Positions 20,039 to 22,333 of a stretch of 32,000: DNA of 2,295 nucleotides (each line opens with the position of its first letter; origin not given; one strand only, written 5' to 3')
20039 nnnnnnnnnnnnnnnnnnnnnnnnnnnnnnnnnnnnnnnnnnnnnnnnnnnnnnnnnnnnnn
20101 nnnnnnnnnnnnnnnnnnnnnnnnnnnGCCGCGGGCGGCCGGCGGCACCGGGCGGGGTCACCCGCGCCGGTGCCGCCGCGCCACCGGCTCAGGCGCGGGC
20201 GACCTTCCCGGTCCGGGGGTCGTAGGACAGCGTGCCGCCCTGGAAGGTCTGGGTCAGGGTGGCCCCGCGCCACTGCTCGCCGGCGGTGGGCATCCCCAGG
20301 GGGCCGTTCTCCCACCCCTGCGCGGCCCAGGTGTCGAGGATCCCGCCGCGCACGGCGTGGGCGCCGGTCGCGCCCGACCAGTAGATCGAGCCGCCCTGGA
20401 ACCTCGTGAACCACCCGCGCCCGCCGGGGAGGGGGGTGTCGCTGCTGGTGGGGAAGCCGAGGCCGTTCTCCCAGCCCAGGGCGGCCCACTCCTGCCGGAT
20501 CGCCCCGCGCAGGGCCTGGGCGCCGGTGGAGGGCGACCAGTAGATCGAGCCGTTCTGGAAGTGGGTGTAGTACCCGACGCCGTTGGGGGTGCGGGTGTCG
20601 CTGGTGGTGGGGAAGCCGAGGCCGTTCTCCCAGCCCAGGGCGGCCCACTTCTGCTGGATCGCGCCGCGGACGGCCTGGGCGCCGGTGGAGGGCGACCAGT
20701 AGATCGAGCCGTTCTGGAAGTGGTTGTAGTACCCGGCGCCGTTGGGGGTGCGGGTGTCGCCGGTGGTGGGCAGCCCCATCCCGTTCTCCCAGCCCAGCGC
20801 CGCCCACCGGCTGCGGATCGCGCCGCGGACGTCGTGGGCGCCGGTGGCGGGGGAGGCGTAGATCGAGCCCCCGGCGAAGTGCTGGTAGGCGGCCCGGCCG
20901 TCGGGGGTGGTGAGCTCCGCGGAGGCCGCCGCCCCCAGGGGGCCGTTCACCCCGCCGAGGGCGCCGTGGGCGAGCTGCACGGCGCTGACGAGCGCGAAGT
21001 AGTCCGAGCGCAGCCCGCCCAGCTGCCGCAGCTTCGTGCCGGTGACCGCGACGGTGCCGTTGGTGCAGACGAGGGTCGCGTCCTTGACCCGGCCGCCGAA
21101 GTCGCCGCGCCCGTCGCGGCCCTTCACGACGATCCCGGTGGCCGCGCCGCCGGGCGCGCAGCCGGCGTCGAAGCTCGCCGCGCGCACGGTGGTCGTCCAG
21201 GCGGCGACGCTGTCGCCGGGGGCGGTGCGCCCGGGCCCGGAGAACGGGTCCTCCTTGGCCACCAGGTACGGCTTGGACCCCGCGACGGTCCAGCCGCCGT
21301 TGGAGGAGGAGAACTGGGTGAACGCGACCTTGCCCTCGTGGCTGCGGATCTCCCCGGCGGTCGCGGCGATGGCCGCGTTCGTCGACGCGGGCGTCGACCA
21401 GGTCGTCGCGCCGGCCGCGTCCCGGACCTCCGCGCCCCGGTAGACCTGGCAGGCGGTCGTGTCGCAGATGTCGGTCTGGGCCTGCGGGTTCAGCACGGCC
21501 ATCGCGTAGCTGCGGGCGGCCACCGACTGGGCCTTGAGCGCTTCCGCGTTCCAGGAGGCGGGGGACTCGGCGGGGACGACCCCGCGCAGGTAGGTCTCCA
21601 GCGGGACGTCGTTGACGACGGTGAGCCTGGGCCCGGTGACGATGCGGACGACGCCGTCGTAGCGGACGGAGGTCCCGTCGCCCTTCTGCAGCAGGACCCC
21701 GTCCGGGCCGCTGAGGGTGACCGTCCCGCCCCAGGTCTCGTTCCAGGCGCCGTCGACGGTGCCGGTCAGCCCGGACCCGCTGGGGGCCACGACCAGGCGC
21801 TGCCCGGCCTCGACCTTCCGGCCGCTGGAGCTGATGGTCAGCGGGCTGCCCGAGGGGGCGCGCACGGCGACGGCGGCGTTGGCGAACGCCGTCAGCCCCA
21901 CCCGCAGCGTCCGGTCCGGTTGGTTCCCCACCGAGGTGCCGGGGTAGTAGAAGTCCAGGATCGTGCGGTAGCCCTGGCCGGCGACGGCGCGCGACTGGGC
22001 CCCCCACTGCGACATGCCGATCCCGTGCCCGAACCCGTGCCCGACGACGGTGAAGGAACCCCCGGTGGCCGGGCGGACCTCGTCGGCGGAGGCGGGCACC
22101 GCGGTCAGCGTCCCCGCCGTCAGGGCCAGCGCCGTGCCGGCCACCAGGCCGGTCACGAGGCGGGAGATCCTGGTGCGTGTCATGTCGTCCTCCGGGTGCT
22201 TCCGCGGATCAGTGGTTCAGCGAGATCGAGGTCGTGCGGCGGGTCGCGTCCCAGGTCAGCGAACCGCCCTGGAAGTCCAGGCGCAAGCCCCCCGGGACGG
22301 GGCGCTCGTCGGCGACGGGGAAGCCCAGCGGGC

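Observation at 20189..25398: Operon of three different peptidoglycan hydrolases, each tethered by LGFP repeats (14 copies), next to the wall-glycan operon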

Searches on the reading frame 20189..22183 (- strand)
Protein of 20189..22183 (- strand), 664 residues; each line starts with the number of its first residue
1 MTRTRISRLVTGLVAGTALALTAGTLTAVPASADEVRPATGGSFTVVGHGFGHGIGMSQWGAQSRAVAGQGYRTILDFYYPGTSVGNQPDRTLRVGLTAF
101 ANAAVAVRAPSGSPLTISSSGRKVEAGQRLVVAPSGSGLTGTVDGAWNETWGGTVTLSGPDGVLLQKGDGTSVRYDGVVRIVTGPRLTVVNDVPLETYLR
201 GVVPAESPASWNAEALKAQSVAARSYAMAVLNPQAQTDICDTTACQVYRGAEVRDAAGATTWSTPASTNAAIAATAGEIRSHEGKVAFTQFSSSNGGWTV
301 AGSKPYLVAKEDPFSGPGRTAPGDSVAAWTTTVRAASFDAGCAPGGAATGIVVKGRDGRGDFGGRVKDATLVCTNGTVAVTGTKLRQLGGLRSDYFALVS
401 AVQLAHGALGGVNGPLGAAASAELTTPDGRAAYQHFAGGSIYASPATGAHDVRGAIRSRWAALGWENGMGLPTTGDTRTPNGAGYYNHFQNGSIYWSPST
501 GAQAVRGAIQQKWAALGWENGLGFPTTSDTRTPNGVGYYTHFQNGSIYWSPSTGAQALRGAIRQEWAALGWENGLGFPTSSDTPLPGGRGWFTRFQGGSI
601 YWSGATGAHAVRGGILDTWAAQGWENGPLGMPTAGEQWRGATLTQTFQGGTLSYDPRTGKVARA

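Call 3: search_protein_families(library=pfam, proteins=[window:20189-22183:-], max_evalue=0.01)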
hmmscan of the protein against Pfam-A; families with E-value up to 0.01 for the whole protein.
window:20189-22183:- (664 aa): 2 families
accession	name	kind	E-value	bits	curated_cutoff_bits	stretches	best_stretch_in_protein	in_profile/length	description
PF08310.17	LGFP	-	2.1e-94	310.2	22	5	522-574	1-53/53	LGFP repeat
PF08486.15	SpoIID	-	1.6e-26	93.2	23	1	186-279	4-94/97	Stage II sporulation protein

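Call 4: search_protein_families(library=ncbifam, proteins=[window:20189-22183:-], max_evalue=0.01)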
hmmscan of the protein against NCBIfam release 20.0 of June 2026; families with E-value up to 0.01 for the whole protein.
window:20189-22183:- (664 aa): 2 families
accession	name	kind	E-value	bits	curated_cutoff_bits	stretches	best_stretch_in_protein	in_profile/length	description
TIGR02669.1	SpoIID_LytB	domain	6.1e-52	177.2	83.3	2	188-390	1-192/270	SpoIID/LytB domain-containing protein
TIGR02870.1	spore_II_D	equivalog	2.6e-33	115.5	234.75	2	189-306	68-201/338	stage II sporulation protein D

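Call 59: find_homologous_proteins(query=window:20189-22183:-, max_evalue=0.00001)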
Query window:20189-22183:- (664 aa): 2235 proteins with E <= 0.00001 among 8000 candidates; the best 120 are listed.
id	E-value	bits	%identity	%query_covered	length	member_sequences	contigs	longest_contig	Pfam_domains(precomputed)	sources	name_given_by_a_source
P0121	0.0e+0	1476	100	100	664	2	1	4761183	PF08310.18,PF08486.16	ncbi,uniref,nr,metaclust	ncbi:SpoIID/LytB domain-containing protein [Kineococcus radiotolerans]|uniref:SpoIID/LytB domain n=1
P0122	0.0e+0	1282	86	100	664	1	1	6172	PF08310.18,PF08486.16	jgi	jgi:stage II sporulation protein D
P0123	0.0e+0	1236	83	100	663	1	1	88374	PF08310.18,PF08486.16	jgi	jgi:SpoIID/LytB domain protein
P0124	0.0e+0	1223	86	95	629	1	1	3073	PF08310.18,PF08486.16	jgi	jgi:stage II sporulation protein D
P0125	0.0e+0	1149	78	100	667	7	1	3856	PF08310.18,PF08486.16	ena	-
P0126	0.0e+0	1129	78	99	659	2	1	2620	PF08310.18,PF08486.16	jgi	-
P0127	0.0e+0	1123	77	99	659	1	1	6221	PF08310.18,PF08486.16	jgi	jgi:stage II sporulation protein D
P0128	0.0e+0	1104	78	95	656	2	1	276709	PF08310.18,PF08486.16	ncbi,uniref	ncbi:SpoIID/LytB domain-containing protein [Kineococcus sp. SYSU DK001]|uniref:SpoIID/LytB domain-co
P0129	0.0e+0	1103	75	100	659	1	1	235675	PF08310.18,PF08486.16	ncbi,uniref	ncbi:SpoIID/LytB domain-containing protein [Kineococcus sp. SYSU DK003]|uniref:SpoIID/LytB domain-co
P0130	0.0e+0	1097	75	100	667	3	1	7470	PF08310.18,PF08486.16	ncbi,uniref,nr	ncbi:SpoIID/LytB domain-containing protein [Kineococcus sp. T13]|uniref:SpoIID/LytB domain-containin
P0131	0.0e+0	1070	75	95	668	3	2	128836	PF08310.18,PF08486.16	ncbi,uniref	ncbi:SpoIID/LytB domain-containing protein [Kineococcus sp. TBRC 1896]|uniref:SpoIID/LytB domain-con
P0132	0.0e+0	1068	75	95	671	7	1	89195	PF08310.18,PF08486.16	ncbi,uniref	ncbi:SpoIID/LytB domain-containing protein [Kineococcus sp. NPDC059986]|uniref:SpoIID/LytB domain-co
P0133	0.0e+0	1063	75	100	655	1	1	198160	PF08310.18,PF08486.16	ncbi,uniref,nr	ncbi:SpoIID/LytB domain-containing protein [Kineococcus rhizosphaerae]|uniref:SpoIID/LytB domain pro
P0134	0.0e+0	1036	71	100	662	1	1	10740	PF08310.18,PF08486.16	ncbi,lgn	ncbi:MAG: SpoIID/LytB domain-containing protein [Janthinobacterium lividum]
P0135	5.3e-275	932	67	96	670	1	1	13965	PF08310.18,PF08486.16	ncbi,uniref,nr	ncbi:SpoIID/LytB domain-containing protein [Kineococcus sp. R8]|uniref:SpoIID/LytB domain-containing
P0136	9.9e-272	922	67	99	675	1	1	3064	PF08310.18,PF08486.16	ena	-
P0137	4.1e-270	916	67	95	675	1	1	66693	PF08310.18,PF08486.16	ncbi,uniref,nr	ncbi:SpoIID/LytB domain-containing protein [Kineococcus rubinsiae]|uniref:SpoIID/LytB domain-contain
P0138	1.2e-266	905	65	99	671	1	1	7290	PF08310.18,PF08486.16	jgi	-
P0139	2.9e-265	900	66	96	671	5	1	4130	PF08310.18,PF08486.16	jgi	-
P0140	1.6e-242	825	78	77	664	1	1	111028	PF08310.18,PF08486.16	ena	-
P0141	1.2e-223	763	69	77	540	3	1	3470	PF08310.18,PF08486.16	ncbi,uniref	ncbi:SpoIID/LytB domain-containing protein [Kineococcus sp. G2]|uniref:SpoIID/LytB domain-containing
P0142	8.6e-203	694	50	35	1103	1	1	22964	PF08310.18,PF01510.31,PF27503.1,PF19855.5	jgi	jgi:uncharacterized protein with LGFP repeats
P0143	1.2e-190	654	47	94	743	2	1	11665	PF08310.18,PF08486.16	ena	-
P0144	4.6e-180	619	46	94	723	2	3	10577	PF08310.18,PF08486.16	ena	-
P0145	2.2e-168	580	49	94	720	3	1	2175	PF08310.18,PF08486.16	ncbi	ncbi:SpoIID/LytB domain-containing protein, partial [Pseudokineococcus marinus]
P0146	1.3e-167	578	48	92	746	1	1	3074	PF08310.18,PF08486.16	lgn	-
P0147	2.2e-166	573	45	37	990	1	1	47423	PF08310.18,PF01510.31,PF27503.1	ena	-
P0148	2.7e-166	573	52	40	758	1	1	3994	PF08310.18,PF01510.31,PF19855.5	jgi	jgi:uncharacterized protein with LGFP repeats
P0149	1.2e-165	571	49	93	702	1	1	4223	PF08310.18,PF08486.16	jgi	jgi:stage II sporulation protein D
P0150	7.0e-161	555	49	37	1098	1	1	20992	PF08310.18,PF01510.31,PF27503.1,PF19855.5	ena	-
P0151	1.1e-160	555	47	98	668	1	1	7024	PF08310.18,PF08486.16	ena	-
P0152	1.8e-160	554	51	35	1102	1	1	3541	PF08310.18,PF01510.31,PF27503.1,PF19855.5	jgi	jgi:uncharacterized protein with LGFP repeats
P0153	3.0e-160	553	53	37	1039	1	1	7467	PF08310.18,PF01510.31,PF27503.1,PF19855.5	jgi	jgi:uncharacterized protein with LGFP repeats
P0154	4.9e-159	549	44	94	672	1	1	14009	PF08310.18,PF08486.16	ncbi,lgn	-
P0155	8.7e-159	548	45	97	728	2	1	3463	PF08310.18,PF08486.16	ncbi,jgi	-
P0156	2.4e-158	547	54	33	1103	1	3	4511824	PF08310.18,PF01510.31,PF27503.1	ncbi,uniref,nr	ncbi:N-acetylmuramoyl-L-alanine amidase [Modestobacter roseus]|uniref:Uncharacterized protein with L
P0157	4.1e-157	543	50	89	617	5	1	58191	PF08310.18,PF08486.16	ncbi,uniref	ncbi:SpoIID/LytB domain-containing protein [Kineococcus sp. SYSU DK005]|uniref:SpoIID/LytB domain-co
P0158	9.5e-157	542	52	37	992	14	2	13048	PF08310.18,PF01510.31,PF27503.1,PF19855.5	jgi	jgi:uncharacterized protein with LGFP repeats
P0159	1.2e-155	538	48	36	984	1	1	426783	PF08310.18,PF19855.5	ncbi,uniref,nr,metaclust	ncbi:hypothetical protein [Blastococcus sp. URHD0036]|uniref:hypothetical protein n=1 Tax=Blastococc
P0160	1.3e-155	538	50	86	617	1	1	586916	PF08310.18,PF08486.16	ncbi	ncbi:hypothetical protein NUM3379_29420 [Kineococcus sp. NUM-3379]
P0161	9.5e-155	535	50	88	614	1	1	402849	PF08310.18,PF08486.16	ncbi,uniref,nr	ncbi:SpoIID/LytB domain protein [Kineococcus xinjiangensis]|uniref:SpoIID/LytB domain protein n=1 Ta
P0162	4.0e-154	533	50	85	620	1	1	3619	PF08310.18,PF08486.16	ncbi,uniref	ncbi:SpoIID/LytB domain-containing protein [Kineococcus glutinatus]|uniref:Sporulation stage II prot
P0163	5.0e-149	516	43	95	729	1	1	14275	PF08310.18,PF08486.16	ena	-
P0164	1.7e-146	508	41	100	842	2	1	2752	PF08310.18,PF08486.16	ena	-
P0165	2.1e-146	507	48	89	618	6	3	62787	PF08310.18,PF08486.16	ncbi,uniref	ncbi:SpoIID/LytB domain-containing protein [Kineococcus arenarius]|uniref:SpoIID/LytB domain-contain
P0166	8.2e-145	502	47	91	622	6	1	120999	PF08310.18,PF08486.16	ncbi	-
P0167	3.1e-144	500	42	95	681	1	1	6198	PF08310.18,PF08486.16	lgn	-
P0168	1.4e-142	495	49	41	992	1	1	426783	PF08310.18,PF01510.31,PF27503.1,PF19855.5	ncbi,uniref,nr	ncbi:N-acetylmuramoyl-L-alanine amidase [Blastococcus sp. URHD0036]|uniref:N-acetylmuramoyl-L-alanin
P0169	4.8e-141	490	50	82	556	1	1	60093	PF08310.18,PF08486.16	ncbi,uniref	ncbi:SpoIID/LytB domain-containing protein [Kineococcus gypseus]|uniref:SpoIID/LytB domain-containin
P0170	9.6e-140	485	42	94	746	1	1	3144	PF08310.18,PF08486.16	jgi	jgi:stage II sporulation protein D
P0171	4.9e-139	483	50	40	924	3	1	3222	PF08310.18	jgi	jgi:uncharacterized protein with LGFP repeats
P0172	6.7e-139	483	46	90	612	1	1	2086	PF08310.18,PF08486.16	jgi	jgi:stage II sporulation protein D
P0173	4.0e-138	480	52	31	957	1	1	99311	PF08310.18,PF19855.5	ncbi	ncbi:hypothetical protein ACI79C_17160 [Geodermatophilus sp. SYSU D00697]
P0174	3.9e-137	477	46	86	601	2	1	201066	PF08310.18,PF08486.16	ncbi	-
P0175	2.4e-135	471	46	39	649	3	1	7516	PF08310.18,PF01183.27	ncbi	-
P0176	4.2e-135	470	43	99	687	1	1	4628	PF08310.18,PF08486.16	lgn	-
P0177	8.1e-135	469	42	95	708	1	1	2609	PF08310.18,PF08486.16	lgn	-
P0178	4.3e-134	467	38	95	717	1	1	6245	PF08310.18,PF08486.16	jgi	jgi:SpoIID/LytB domain protein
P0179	9.3e-133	462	51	68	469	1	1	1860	PF08310.18,PF08486.16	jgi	jgi:SpoIID/LytB domain protein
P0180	1.8e-130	455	38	95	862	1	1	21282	PF08310.18,PF08486.16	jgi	jgi:SpoIID/LytB domain protein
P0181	3.0e-128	447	41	98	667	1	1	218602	PF08310.18,PF08486.16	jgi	jgi:stage II sporulation protein D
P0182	4.9e-128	447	44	97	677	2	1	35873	PF08310.18,PF08486.16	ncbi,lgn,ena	-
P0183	1.1e-127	446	41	43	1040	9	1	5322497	PF08310.18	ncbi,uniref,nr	ncbi:LGFP repeat protein [Geodermatophilus obscurus DSM 43160]|uniref:LGFP repeat protein n=1 Tax=Ge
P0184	4.1e-127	444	41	76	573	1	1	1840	PF08310.18,PF08486.16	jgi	jgi:SpoIID/LytB domain protein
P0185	2.9e-126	441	49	37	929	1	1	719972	PF08310.18,PF01510.31,PF27503.1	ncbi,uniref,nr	ncbi:Uncharacterized conserved protein, contains LGFP repeats [Geodermatophilus pulveris]|uniref:Unc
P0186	7.0e-123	430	43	96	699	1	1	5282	PF08310.18,PF08486.16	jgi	jgi:SpoIID/LytB domain protein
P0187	3.8e-122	427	48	72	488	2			PF08310.18,PF08486.16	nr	nr:SpoIID/LytB domain-containing protein [Kineococcus aurantiacus]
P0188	1.6e-121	425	44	87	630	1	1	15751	PF08310.18,PF08486.16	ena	-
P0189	8.3e-120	419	39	95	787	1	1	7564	PF08310.18,PF08486.16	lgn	-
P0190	1.3e-119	419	49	37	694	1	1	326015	PF08310.18,PF01183.27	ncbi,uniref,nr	ncbi:MAG TPA: GH25 family lysozyme [Actinophytocola sp.]|uniref:GH25 family lysozyme n=1 Tax=Actinop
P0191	1.7e-118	415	56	37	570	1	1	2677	PF08310.18,PF03734.20,PF19855.5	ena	-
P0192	2.3e-118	415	42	98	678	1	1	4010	PF08310.18,PF08486.16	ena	-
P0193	6.2e-118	413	40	98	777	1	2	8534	PF08310.18,PF08486.16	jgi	jgi:stage II sporulation protein D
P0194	1.3e-117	412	37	95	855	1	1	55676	PF08310.18,PF08486.16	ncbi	ncbi:SpoIID/LytB domain-containing protein [Geodermatophilus sp. SYSU D00691]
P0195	5.0e-117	410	37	93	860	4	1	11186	PF08310.18,PF08486.16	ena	-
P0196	5.5e-117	410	45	87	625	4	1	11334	PF08310.18,PF08486.16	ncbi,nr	ncbi:MAG: SpoIID/LytB domain, partial [Frankiales bacterium]|nr:SpoIID/LytB domain [Frankiales bacte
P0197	1.9e-115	405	40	94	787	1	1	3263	PF08310.18,PF08486.16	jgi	jgi:SpoIID/LytB domain protein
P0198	3.4e-115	404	40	99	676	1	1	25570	PF08310.18,PF08486.16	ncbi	ncbi:MAG: SpoIID/LytB domain-containing protein [Actinomycetes bacterium]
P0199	1.2e-113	399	39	92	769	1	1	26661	PF08310.18,PF08486.16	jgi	jgi:SpoIID/LytB domain protein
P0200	1.2e-113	399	44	85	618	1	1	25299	PF08310.18,PF08486.16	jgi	jgi:stage II sporulation protein D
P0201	2.8e-113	398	43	89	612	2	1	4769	PF08310.18,PF08486.16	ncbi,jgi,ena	-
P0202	3.0e-113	398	39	94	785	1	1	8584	PF08310.18,PF08486.16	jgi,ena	-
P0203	2.3e-112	395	44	86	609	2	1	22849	PF08310.18,PF08486.16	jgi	-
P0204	4.9e-112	394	40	94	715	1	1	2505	PF08310.18,PF08486.16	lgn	-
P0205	9.8e-112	393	41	93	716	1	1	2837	PF08310.18,PF08486.16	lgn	-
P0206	1.3e-111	392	44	88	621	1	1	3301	PF08310.18,PF08486.16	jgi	jgi:SpoIID/LytB domain protein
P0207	7.0e-111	390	44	88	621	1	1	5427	PF08310.18,PF08486.16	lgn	-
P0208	1.0e-110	389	45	43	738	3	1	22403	PF08310.18,PF01510.31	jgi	jgi:uncharacterized protein with LGFP repeats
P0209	2.5e-109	385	52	36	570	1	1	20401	PF08310.18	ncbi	-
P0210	2.1e-108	382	50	38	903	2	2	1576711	PF08310.18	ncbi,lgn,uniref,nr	ncbi:LGFP repeat-containing protein [Klenkia taihuensis]|uniref:Uncharacterized conserved protein, c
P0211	1.9e-107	379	48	38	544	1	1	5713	PF08310.18,PF05652.18,PF12385.15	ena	-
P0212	3.4e-106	375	55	38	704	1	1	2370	PF08310.18,PF01510.31,PF27503.1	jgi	jgi:uncharacterized protein with LGFP repeats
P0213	4.2e-106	374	36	98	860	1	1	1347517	PF08310.18,PF08486.16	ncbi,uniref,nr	ncbi:SpoIID/LytB domain-containing protein [Blastococcus haudaquaticus]|uniref:SpoIID/LytB domain pr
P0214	1.7e-105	372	47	39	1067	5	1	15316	PF08310.18,PF25115.2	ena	-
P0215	8.5e-104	367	42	87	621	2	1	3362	PF08310.18,PF08486.16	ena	-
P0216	2.1e-103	365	48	38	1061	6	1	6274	PF08310.18,PF25116.2,PF25115.2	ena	-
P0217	1.1e-102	363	46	38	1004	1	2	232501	PF08310.18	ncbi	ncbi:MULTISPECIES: hypothetical protein [unclassified Blastococcus]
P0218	3.0e-102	361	39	95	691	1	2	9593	PF08310.18,PF08486.16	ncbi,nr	ncbi:MAG: SpoIID/LytB domain-containing protein [Actinomycetota bacterium]|nr:SpoIID/LytB domain-con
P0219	9.9e-101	356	49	38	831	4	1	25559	PF08310.18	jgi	jgi:M6 family metalloprotease-like protein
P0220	1.2e-100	356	64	36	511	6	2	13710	PF08310.18,PF01522.27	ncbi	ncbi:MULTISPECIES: polysaccharide deacetylase family protein, partial [unclassified Modestobacter]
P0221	5.2e-100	354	51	39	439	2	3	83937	PF08310.18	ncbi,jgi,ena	ncbi:MAG TPA: hypothetical protein V6C84_28980 [Coleofasciculaceae cyanobacterium]|jgi:uncharacteriz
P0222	7.5e-100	354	40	91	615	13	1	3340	PF08310.18,PF08486.16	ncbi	ncbi:MAG: SpoIID/LytB domain-containing protein [Mycobacteriaceae bacterium]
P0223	2.0e-98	349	45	39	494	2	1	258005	PF08310.18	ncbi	ncbi:hypothetical protein GCM10028815_22490 [Mariniluteicoccus flavus]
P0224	5.7e-98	347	39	77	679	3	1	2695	PF08310.18,PF08486.16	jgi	jgi:SpoIID/LytB domain protein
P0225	7.2e-98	347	48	40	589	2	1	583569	PF08310.18,PF08239.18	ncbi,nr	ncbi:hypothetical protein BO221_24475 [Archangium sp. Cb G35]|nr:hypothetical protein BO221_24475 [A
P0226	4.3e-97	344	55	39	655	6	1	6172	PF08310.18,PF01510.31,PF27503.1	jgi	jgi:uncharacterized protein with LGFP repeats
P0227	9.9e-97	343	52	34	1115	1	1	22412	PF08310.18,PF25116.2,PF25115.2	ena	-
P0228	2.4e-95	339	49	37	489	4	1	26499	PF08310.18,PF12385.15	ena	-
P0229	5.9e-95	337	49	38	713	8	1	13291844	PF08310.18,PF01510.31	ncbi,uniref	ncbi:N-acetylmuramoyl-L-alanine amidase [Archangium violaceum]|uniref:N-acetylmuramoyl-L-alanine ami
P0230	1.4e-94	336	47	40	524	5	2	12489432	PF08310.18,PF01551.30,PF19855.5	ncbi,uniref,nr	ncbi:peptidase M23-like protein [Archangium gephyra]|uniref:Peptidase M23-like protein n=1 Tax=Archa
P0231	1.2e-93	333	46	40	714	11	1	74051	PF08310.18,PF01510.31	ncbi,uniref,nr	ncbi:N-acetylmuramoyl-L-alanine amidase [Hyalangium minutum]|uniref:N-acetylmuramoyl-L-alanine amida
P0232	2.5e-93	332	46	34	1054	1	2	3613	PF08310.18,PF00082.28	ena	-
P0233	1.2e-91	326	39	93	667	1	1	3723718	PF08310.18,PF08486.16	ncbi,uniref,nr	ncbi:SpoIID/LytB domain-containing protein [Rhodococcus sp. X156]|uniref:SpoIID/LytB domain-containi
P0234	1.4e-89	320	50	38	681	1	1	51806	PF08310.18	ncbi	ncbi:MAG: hypothetical protein NVSMB13_00300 [Mycobacteriales bacterium]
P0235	2.9e-89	319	40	83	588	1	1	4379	PF08310.18,PF08486.16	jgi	jgi:stage II sporulation protein D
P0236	4.0e-89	318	47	44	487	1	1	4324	PF08310.18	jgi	jgi:uncharacterized protein with LGFP repeats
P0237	3.1e-88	315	44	39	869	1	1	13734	PF08310.18,PF00648.28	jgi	jgi:uncharacterized protein with LGFP repeats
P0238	4.0e-88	315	44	39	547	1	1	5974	PF08310.18,PF19855.5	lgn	-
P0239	5.3e-85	304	38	87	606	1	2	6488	PF08310.18,PF08486.16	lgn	-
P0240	1.0e-84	304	38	98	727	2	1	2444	PF08310.18,PF08486.16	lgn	-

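Call 60: find_encoding_contigs(protein=P0121, flank=10000, max_places=3)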
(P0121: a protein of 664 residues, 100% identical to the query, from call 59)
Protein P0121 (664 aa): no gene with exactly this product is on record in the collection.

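Call 68: find_encoding_contigs(protein=P0133, flank=8000, max_places=1)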
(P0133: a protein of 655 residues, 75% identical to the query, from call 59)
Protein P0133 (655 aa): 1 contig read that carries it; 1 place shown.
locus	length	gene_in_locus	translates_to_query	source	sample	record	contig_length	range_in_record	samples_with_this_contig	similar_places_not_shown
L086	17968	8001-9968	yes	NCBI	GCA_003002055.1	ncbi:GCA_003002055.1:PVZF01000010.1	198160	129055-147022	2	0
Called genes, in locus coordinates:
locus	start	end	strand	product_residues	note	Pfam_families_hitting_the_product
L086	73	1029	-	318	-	PF01073:3Beta_HSD, PF01370:Epimerase, PF05368:NmrA (weak), PF07993:NAD_binding_4 (faint), PF13460:NAD_binding_10, PF16363:GDP_Man_Dehyd (weak)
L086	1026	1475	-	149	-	PF00376:MerR, PF13411:MerR_1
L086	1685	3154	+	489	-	PF08811:DUF1800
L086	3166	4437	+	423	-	PF07394:DUF1501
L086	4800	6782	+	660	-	PF27503:Rv3811_N, PF01510:Amidase_2, PF08310:LGFP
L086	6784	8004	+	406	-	PF26571:VldE, PF08310:LGFP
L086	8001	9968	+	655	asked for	PF08486:SpoIID, PF08310:LGFP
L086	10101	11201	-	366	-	PF09594:GT87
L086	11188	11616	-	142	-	PF04138:GtrA_DPMS_TM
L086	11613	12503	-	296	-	PF01040:UbiA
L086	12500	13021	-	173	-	PF01569:PAP2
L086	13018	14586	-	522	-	-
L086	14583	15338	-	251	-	PF00005:ABC_tran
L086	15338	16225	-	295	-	PF01061:ABC2_membrane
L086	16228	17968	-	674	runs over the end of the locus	PF17994:Glft2_N, PF00535:Glycos_transf_2 (weak), PF13641:Glyco_tranf_2_3, PF19320:GlfT2_domain3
